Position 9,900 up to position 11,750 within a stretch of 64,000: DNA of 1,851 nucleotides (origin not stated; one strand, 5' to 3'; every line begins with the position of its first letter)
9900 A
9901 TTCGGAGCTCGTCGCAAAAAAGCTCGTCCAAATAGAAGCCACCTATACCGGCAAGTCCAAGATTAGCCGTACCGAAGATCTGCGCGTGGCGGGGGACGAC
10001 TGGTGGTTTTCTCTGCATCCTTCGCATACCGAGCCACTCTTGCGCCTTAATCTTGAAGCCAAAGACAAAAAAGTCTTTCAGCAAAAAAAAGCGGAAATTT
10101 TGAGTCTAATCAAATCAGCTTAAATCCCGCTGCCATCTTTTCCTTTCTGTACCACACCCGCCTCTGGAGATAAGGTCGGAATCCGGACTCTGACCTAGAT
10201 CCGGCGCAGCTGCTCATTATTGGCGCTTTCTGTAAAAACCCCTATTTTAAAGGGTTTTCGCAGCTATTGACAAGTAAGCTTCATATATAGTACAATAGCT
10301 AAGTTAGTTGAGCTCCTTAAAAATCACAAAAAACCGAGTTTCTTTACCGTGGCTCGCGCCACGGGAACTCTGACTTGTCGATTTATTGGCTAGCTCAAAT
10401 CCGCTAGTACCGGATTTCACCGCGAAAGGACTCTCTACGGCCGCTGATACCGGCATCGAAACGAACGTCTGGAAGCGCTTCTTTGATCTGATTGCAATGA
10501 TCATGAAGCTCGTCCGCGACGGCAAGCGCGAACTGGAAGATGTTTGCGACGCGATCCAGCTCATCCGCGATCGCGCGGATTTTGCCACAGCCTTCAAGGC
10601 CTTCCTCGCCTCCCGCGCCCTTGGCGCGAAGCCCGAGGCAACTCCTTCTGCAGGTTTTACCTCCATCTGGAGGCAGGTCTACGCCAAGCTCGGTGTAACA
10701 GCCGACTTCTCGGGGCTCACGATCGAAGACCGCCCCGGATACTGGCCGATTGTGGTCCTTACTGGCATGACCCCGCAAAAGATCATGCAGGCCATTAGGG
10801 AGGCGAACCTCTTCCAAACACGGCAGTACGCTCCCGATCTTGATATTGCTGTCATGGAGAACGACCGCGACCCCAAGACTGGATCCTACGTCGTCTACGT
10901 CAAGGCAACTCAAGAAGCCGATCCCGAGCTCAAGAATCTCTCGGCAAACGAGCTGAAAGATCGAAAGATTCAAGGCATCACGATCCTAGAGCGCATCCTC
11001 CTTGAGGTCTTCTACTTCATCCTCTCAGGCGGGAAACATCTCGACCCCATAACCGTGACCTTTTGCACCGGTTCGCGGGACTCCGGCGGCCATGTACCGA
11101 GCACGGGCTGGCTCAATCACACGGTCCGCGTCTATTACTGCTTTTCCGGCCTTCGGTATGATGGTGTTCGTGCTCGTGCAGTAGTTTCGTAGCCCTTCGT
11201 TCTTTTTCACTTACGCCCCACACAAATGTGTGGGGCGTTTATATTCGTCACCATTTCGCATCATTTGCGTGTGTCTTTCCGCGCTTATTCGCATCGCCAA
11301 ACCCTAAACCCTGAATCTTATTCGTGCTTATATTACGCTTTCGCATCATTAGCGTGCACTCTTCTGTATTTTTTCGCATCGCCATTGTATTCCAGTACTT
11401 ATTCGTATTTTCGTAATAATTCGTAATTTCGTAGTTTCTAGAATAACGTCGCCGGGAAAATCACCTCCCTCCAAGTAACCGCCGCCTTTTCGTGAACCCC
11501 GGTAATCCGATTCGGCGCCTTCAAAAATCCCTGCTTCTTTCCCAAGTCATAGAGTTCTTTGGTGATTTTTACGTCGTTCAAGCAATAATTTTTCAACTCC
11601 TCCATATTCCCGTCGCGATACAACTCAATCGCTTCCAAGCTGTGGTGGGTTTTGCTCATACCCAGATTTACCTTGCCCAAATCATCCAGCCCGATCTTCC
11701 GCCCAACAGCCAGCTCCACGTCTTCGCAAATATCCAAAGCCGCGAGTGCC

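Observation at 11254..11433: Iteron-like tandem duplication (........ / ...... motifs) next to the foreign-looking gene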

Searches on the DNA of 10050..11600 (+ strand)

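Call 7: search_rna_families(source=window, start=10050, end=11600, threshold=evalue, max_evalue=10)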
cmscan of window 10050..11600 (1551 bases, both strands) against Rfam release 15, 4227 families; matches with E-value up to 10: 6.
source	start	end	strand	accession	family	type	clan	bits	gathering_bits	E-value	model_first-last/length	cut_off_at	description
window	10471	10517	+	RF04048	mir-7927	Gene; miRNA;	-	20.6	75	0.41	1-56/56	no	mir-7927 microRNA precursor family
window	11160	11244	+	RF01456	VrrA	Gene; antisense;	-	20.3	50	1.3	1-140/140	no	Vibrio regulatory RNA of OmpA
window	11148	11241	+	RF01930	bxd_2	Gene; lncRNA;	-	17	80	0.54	1-91/91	no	Bithoraxoid conserved region 2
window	10639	10699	-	RF03036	osmY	Gene; sRNA;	-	15.5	46.9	1.8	1-72/72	no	osmY RNA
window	11216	11242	+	RF02401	ClpQY_promoter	Cis-reg;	-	15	42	2.6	1-26/57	no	ClpQY promoter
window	10169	10259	+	RF00292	snoTBR5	Gene; snRNA; snoRNA; CD-box;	-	14.1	44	5.3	1-94/94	no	Small nucleolar RNA TBR5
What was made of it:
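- There is no Rfam hit (call 7).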

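Call 46: search_dna_similar(query=window:11193-11440:+, collection=plasmids, mode=distant, max_evalue=1, max_rows=10)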
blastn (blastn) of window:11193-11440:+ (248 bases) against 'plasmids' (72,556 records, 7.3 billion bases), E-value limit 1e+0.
No match.

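Call 47: search_dna_similar(query=window:11193-11440:+, collection=phages, mode=distant, max_evalue=1, max_rows=10)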
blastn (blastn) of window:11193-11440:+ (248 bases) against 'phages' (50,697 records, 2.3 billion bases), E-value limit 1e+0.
No match.
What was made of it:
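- There is no plasmid or phage similarity (calls 46, 47).
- Tried and rejected: Plasmid or phage similarity: none (calls 46, 47).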
